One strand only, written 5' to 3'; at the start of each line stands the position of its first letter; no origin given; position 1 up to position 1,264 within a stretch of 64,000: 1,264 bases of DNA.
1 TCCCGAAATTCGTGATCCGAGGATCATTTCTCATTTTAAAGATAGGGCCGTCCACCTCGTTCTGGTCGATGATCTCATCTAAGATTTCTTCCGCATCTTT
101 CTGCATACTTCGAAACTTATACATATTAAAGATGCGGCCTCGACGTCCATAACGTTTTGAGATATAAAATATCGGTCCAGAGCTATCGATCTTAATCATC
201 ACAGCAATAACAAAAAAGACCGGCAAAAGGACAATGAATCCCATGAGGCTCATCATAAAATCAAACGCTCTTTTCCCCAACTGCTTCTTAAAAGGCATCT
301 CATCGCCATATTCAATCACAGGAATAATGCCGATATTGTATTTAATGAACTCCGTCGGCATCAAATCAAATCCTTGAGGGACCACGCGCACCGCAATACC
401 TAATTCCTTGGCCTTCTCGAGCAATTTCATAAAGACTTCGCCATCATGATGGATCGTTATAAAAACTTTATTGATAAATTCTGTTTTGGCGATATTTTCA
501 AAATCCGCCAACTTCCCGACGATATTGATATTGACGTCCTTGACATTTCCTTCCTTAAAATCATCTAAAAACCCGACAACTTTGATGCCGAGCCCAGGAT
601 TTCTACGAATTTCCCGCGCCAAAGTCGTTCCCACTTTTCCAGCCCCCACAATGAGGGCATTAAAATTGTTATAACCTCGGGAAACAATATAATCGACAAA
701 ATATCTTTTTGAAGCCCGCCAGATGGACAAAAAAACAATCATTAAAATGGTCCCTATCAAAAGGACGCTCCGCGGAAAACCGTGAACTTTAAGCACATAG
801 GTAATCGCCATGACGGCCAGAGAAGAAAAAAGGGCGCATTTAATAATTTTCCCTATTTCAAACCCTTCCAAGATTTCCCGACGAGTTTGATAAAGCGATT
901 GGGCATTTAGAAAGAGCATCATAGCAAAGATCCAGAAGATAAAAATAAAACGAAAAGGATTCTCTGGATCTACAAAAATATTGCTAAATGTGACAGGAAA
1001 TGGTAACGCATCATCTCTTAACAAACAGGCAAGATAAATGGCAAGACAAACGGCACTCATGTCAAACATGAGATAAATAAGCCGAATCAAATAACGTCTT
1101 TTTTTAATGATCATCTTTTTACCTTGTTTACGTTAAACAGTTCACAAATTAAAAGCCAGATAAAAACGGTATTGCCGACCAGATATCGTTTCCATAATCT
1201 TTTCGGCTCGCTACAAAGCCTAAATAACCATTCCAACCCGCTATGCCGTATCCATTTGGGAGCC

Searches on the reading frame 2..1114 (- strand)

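Call 24: search_protein_families(library=pfam, proteins=[window:2-1114:-], max_evalue=0.0001)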
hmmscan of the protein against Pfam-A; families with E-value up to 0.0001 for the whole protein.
window:2-1114:- (371 aa): 2 families
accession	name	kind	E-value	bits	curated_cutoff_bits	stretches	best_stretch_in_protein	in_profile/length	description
PF02397.22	Bac_transf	-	5.8e-24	85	27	1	281-371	1-80/179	Bacterial sugar transferase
PF13727.12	CoA_binding_3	-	5.5e-19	69.3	25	1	74-246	5-175/175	CoA-binding domain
